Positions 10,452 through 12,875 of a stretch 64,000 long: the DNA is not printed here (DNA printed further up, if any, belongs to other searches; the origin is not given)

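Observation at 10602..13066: Low-GC R-M island: Vsr plus an m5C methyltransferase fused in-frame to a ~350-aa endonuclease-like domain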

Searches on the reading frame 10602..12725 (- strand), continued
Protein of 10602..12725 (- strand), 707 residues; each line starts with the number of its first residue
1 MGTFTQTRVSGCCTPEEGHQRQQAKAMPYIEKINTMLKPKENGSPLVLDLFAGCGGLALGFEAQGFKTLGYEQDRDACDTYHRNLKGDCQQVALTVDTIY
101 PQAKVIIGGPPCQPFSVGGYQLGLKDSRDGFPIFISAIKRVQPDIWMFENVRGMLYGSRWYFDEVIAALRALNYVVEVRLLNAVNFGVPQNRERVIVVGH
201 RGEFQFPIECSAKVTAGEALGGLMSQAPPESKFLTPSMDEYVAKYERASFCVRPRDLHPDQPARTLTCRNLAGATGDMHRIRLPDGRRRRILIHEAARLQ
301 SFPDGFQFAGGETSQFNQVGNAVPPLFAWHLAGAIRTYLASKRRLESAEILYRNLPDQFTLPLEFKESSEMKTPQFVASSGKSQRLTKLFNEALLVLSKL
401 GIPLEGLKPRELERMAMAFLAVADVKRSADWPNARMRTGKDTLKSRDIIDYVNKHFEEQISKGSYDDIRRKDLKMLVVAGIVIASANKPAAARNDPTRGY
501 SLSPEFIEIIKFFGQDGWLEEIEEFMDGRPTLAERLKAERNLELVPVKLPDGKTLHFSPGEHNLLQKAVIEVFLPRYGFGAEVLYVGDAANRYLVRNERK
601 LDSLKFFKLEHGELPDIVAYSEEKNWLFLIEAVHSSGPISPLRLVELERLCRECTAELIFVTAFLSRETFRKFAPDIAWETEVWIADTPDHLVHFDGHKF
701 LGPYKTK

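Call 37: find_encoding_contigs(protein=P0016, flank=6000, max_places=2)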
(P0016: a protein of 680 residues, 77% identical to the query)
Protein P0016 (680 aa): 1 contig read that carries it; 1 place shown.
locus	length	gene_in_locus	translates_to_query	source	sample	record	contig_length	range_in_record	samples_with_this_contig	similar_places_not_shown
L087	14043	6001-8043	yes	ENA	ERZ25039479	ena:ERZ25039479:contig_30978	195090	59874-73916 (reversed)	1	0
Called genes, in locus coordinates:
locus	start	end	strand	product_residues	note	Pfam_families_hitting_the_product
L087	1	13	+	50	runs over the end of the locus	-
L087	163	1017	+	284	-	PF00069:Pkinase, PF07714:PK_Tyr_Ser-Thr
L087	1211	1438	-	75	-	-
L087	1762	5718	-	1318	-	PF01580:FtsK_SpoIIIE, PF05729:NACHT (faint)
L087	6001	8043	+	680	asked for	PF00145:DNA_methylase, PF17728:BsuBI_PstI_RE_N, PF06616:BsuBI_PstI_RE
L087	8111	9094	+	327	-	-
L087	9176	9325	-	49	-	-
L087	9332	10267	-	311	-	-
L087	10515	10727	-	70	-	-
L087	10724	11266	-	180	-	-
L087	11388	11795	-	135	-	PF06013:WXG100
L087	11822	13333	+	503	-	PF02610:AraA_N, PF24856:AraA_central, PF11762:Arabinose_Iso_C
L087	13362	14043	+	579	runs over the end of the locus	PF00370:FGGY_N, PF02782:FGGY_C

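Call 38: find_homologous_proteins(query=L057:8001-9014:+, max_evalue=1e-20)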
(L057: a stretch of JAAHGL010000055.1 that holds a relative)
Query L057:8001-9014:+ (338 aa): 7680 proteins with E <= 1e-20 among 8000 candidates; the best 120 are listed.
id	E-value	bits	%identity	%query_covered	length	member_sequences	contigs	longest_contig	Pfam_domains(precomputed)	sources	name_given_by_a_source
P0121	7.0e-210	714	89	100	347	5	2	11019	PF00145.24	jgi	-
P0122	6.0e-207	704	91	97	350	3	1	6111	PF00145.24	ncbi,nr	ncbi:MAG: DNA (cytosine-5-)-methyltransferase [Symploca sp. SIO2G7]|nr:DNA (cytosine-5-)-methyltrans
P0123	3.2e-201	685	86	100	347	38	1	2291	PF00145.24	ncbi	-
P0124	2.1e-199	679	86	100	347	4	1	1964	PF00145.24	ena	-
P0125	2.3e-195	666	83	100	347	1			PF00145.24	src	-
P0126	2.3e-195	666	84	100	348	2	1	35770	PF00145.24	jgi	-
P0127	3.2e-193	659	86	95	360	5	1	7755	PF00145.24,PF06616.18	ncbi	ncbi:MAG TPA: BsuBI/PstI family type II restriction endonuclease [Allocoleopsis sp.]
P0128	4.0e-188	642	82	100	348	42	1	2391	PF00145.24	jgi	-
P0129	5.3e-182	622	78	100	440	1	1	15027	PF00145.24,PF17728.8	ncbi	ncbi:MAG TPA: DNA (cytosine-5-)-methyltransferase, partial [Stenomitos sp.]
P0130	2.6e-181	620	78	100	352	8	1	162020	PF00145.24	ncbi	ncbi:MAG: DNA (cytosine-5-)-methyltransferase [Potamolinea sp.]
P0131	1.5e-175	601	79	94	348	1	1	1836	PF00145.24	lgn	-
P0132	8.2e-175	598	76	100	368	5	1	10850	PF00145.24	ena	-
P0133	3.9e-174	596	77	100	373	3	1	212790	PF00145.24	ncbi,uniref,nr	ncbi:DNA cytosine methyltransferase [Argonema galeatum]|uniref:DNA cytosine methyltransferase n=1 Ta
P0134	1.5e-173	594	80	93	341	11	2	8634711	PF00145.24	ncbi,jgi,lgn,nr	ncbi:MAG: DNA cytosine methyltransferase [Oscillatoria princeps RMCB-10]|jgi:DNA (cytosine-5)-methyl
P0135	3.2e-173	593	76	100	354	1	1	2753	PF00145.24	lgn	-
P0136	1.5e-172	591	79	95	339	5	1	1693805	PF00145.24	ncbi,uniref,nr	ncbi:DNA cytosine methyltransferase [Microcoleus sp. FACHB-68]|uniref:DNA cytosine methyltransferase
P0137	2.3e-172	590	76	100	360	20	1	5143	PF00145.24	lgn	-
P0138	3.6e-172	590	75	99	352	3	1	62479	PF00145.24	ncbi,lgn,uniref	ncbi:DNA cytosine methyltransferase [Aerosakkonema funiforme]|uniref:DNA cytosine methyltransferase 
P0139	7.3e-172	589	80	94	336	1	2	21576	PF00145.24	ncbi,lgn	-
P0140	4.0e-171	586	77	100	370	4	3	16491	PF00145.24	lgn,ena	-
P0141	6.2e-171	586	76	100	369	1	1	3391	PF00145.24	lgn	-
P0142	1.6e-170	584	76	100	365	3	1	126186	PF00145.24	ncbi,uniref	ncbi:DNA cytosine methyltransferase [Coleofasciculus sp. H7-2]|uniref:DNA cytosine methyltransferase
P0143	1.9e-170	584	75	100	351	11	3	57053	PF00145.24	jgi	jgi:DNA (cytosine-5)-methyltransferase 1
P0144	3.3e-170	583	73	100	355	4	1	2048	PF00145.24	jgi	jgi:DNA (cytosine-5)-methyltransferase 1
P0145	3.7e-170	583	75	100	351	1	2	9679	PF00145.24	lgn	-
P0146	3.9e-170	583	74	100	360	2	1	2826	PF00145.24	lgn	-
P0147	4.0e-170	583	77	97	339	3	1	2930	PF00145.24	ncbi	-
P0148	4.8e-170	583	76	94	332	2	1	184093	PF00145.24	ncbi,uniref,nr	ncbi:DNA cytosine methyltransferase [Iningainema sp. BLCCT55]|uniref:Cytosine-specific methyltransfe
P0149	5.3e-170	583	77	95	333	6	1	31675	PF00145.24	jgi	jgi:DNA (cytosine-5)-methyltransferase 1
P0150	2.1e-169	581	74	99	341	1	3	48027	PF00145.24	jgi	-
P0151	2.2e-169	581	73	100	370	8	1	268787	PF00145.24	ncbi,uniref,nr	ncbi:DNA (cytosine-5-)-methyltransferase [[Phormidium ambiguum] IAM M-71]|uniref:DNA (cytosine-5-)-m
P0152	2.5e-169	580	74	99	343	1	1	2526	PF00145.24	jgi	jgi:DNA (cytosine-5)-methyltransferase 1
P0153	9.2e-169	579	74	100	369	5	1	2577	PF00145.24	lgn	-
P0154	9.7e-169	579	76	96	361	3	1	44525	PF00145.24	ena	-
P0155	1.3e-168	578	74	98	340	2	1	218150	PF00145.24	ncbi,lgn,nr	ncbi:MAG: DNA cytosine methyltransferase [Scytonematopsis contorta HA4267-MV1]|nr:DNA cytosine methy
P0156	2.2e-168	577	75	99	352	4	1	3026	PF00145.24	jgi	jgi:DNA (cytosine-5)-methyltransferase 1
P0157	5.1e-168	576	77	95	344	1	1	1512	PF00145.24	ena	-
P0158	7.3e-168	576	72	100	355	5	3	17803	PF00145.24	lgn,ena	-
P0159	7.8e-168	576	73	100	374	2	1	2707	PF00145.24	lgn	-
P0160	2.2e-167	574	76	96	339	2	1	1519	PF00145.24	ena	-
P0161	2.4e-167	574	78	93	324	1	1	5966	PF00145.24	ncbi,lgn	-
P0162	3.7e-167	573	77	94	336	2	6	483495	PF00145.24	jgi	jgi:DNA (cytosine-5)-methyltransferase 1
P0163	3.9e-167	573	74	100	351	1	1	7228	PF00145.24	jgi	jgi:DNA (cytosine-5)-methyltransferase 1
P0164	4.4e-167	573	73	100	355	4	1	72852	PF00145.24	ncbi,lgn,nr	ncbi:MAG: DNA cytosine methyltransferase [Desertifilum sp.]|nr:DNA cytosine methyltransferase [Deser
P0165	5.3e-167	573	74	100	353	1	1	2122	PF00145.24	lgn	-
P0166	7.1e-167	572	76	94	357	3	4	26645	PF00145.24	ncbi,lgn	ncbi:MAG TPA: DNA cytosine methyltransferase [Leptolyngbyaceae cyanobacterium]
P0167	9.9e-167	572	73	100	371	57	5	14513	PF00145.24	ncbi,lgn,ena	-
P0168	1.8e-166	571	73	98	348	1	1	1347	PF00145.24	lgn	-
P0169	2.0e-166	571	76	94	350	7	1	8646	PF00145.24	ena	-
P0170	4.3e-166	570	73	97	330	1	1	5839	PF00145.24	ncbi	-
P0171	5.8e-166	569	76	94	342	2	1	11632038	PF00145.24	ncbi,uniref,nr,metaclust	ncbi:DNA cytosine methyltransferase [Scytonema hofmannii PCC 7110]|uniref:DNA (cytosine-5-)-methyltr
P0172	2.3e-165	567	74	100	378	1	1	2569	PF00145.24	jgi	jgi:DNA (cytosine-5)-methyltransferase 1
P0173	6.9e-165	566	76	95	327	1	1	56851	PF00145.24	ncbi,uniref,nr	ncbi:DNA (cytosine-5-)-methyltransferase [Scytonema sp. UIC 10036]|uniref:DNA cytosine methyltransfe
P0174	7.0e-165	566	74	100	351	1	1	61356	PF00145.24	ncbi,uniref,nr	ncbi:DNA cytosine methyltransferase [Microseira wollei]|uniref:Cytosine-specific methyltransferase n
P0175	8.1e-165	566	71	100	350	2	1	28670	PF00145.24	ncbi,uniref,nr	ncbi:DNA cytosine methyltransferase [Oscillatoria sp. HE19RPO]|uniref:DNA cytosine methyltransferase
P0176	3.0e-164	564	71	100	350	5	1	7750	PF00145.24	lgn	-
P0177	3.9e-164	563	74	94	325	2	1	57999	PF00145.24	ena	-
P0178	1.0e-163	562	76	94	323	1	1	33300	PF00145.24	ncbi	-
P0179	1.1e-163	562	74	97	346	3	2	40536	PF00145.24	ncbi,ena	-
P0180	6.4e-163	559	75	94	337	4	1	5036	PF00145.24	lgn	-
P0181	1.9e-162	558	76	93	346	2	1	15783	PF00145.24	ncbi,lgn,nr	ncbi:MAG TPA: DNA (cytosine-5-)-methyltransferase [Cyanobacteria bacterium UBA11372]|nr:DNA (cytosin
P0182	1.9e-162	558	72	100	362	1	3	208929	PF00145.24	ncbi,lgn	ncbi:MAG: DNA cytosine methyltransferase [Actinomycetota bacterium]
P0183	1.1e-161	555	70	100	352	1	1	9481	PF00145.24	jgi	jgi:DNA (cytosine-5)-methyltransferase 1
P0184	2.9e-161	554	74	97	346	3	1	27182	PF00145.24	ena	-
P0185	4.9e-161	553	72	100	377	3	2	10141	PF00145.24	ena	-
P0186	5.1e-161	553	74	93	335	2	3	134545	PF00145.24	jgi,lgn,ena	jgi:DNA (cytosine-5)-methyltransferase 1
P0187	6.9e-161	553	71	99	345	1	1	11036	PF00145.24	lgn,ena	-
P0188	7.1e-161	553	71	100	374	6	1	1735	PF00145.24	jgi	jgi:DNA (cytosine-5)-methyltransferase 1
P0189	8.3e-161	552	72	100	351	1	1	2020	PF00145.24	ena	-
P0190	1.4e-160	552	70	99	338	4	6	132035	PF00145.24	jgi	jgi:DNA (cytosine-5)-methyltransferase 1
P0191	2.5e-160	551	71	100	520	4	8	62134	PF00145.24,PF17728.8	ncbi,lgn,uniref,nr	ncbi:DNA (cytosine-5-)-methyltransferase [Oscillatoria salina]|uniref:DNA (cytosine-5-)-methyltransf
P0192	4.7e-160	550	74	94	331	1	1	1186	PF00145.24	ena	-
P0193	5.4e-160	550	74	94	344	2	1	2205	PF00145.24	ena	-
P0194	1.8e-159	548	74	93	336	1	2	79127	PF00145.24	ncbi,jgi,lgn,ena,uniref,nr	ncbi:MAG TPA: DNA cytosine methyltransferase [Oscillatoriaceae cyanobacterium M33_DOE_052]|uniref:DN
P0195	2.3e-159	548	71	100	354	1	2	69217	PF00145.24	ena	-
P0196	3.6e-159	547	70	100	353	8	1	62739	PF00145.24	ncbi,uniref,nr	ncbi:DNA cytosine methyltransferase [Laspinema sp. D1]|uniref:Cytosine-specific methyltransferase n=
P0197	5.8e-159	546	73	93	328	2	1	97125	PF00145.24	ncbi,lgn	ncbi:MAG: DNA cytosine methyltransferase [Oscillatoriaceae cyanobacterium]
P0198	1.1e-158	545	72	100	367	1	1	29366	PF00145.24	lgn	-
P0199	1.3e-158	545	74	94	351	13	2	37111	PF00145.24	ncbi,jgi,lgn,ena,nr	ncbi:MAG: DNA cytosine methyltransferase [Hormoscilla sp. SP12CHS1]|nr:DNA cytosine methyltransferas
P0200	1.4e-158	545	75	94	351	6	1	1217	PF00145.24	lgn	-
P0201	1.9e-158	545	69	100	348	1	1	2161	PF00145.24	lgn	-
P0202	1.9e-157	541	74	94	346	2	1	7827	PF00145.24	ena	-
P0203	3.4e-157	541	69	100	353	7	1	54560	PF00145.24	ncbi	-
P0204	4.0e-157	540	74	92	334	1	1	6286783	PF00145.24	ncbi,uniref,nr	ncbi:DNA cytosine methyltransferase [[Phormidium] sp. ETS-05]|uniref:DNA cytosine methyltransferase 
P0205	5.3e-156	537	73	94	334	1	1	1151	PF00145.24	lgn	-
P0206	1.1e-155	536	72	93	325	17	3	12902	PF00145.24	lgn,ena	-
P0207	5.2e-155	533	67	100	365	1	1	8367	PF00145.24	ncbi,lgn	ncbi:MAG: DNA cytosine methyltransferase [Halothece sp.]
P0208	9.0e-155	533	67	100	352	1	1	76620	PF00145.24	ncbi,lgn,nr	ncbi:MAG: DNA cytosine methyltransferase [Cyanobacteriota bacterium]|nr:DNA cytosine methyltransfera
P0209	1.6e-154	532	72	93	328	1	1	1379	PF00145.24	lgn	-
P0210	2.5e-153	528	71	93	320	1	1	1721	PF00145.24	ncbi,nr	ncbi:MAG: DNA cytosine methyltransferase, partial [Okeania sp. SIO2H7]|nr:DNA cytosine methyltransfe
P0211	5.6e-153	527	70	96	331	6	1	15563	PF00145.24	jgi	jgi:DNA (cytosine-5)-methyltransferase 1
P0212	2.8e-151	521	70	94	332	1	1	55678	PF00145.24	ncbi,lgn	-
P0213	8.5e-151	520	70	94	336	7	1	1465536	PF00145.24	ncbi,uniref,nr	ncbi:DNA cytosine methyltransferase [Oxynema sp. CENA135]|uniref:DNA cytosine methyltransferase n=1 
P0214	1.5e-150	519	73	88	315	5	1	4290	PF00145.24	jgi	-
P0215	1.7e-148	512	75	86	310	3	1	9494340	PF00145.24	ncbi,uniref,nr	ncbi:DNA cytosine methyltransferase [Tolypothrix bouteillei VB521301]|uniref:DNA (cytosine-5-)-methy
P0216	3.1e-148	511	71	90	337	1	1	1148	PF00145.24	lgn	-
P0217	1.0e-146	506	65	100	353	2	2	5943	PF00145.24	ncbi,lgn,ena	-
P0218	1.0e-142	493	66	93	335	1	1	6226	PF00145.24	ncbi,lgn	-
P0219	4.8e-142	491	67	97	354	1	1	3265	PF00145.24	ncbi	-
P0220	8.7e-142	490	86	72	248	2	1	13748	PF00145.24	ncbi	ncbi:MAG: DNA cytosine methyltransferase, partial [Coleofasciculaceae cyanobacterium]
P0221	2.5e-141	488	67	94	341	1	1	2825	PF00145.24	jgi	jgi:DNA (cytosine-5)-methyltransferase 1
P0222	3.5e-141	488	64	96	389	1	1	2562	PF00145.24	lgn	-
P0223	4.3e-141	488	65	96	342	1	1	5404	PF00145.24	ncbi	-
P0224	5.2e-141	487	65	95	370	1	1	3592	PF00145.24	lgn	-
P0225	8.9e-141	487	64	96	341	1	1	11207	PF00145.24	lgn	-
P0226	2.7e-140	485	66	93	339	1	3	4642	PF00145.24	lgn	-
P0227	5.5e-140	484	66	94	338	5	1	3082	PF00145.24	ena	-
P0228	1.3e-139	483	63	98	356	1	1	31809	PF00145.24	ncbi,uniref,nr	ncbi:DNA (cytosine-5-)-methyltransferase [Spirulina sp. CS-785/01]|uniref:DNA cytosine methyltransfe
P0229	2.6e-139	482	67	97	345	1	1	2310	PF00145.24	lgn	-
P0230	7.3e-139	480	65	95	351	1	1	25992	PF00145.24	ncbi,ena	-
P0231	1.2e-138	480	66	94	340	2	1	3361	PF00145.24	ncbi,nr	ncbi:MAG: DNA cytosine methyltransferase [Gemmataceae bacterium]|nr:DNA cytosine methyltransferase [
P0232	6.5e-138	477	66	93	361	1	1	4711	PF00145.24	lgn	-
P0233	1.1e-137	476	62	100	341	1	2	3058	PF00145.24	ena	-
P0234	1.6e-137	476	65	93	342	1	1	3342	PF00145.24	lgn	-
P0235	2.2e-137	475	66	95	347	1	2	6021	PF00145.24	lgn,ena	-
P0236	3.3e-137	475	62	96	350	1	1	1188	PF00145.24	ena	-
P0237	4.3e-137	474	64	94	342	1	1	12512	PF00145.24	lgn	-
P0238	4.4e-137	474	64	93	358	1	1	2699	PF00145.24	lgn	-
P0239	7.2e-137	474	63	96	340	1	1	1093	PF00145.24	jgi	jgi:DNA (cytosine-5)-methyltransferase 1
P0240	1.2e-136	473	65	94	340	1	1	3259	PF00145.24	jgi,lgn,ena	-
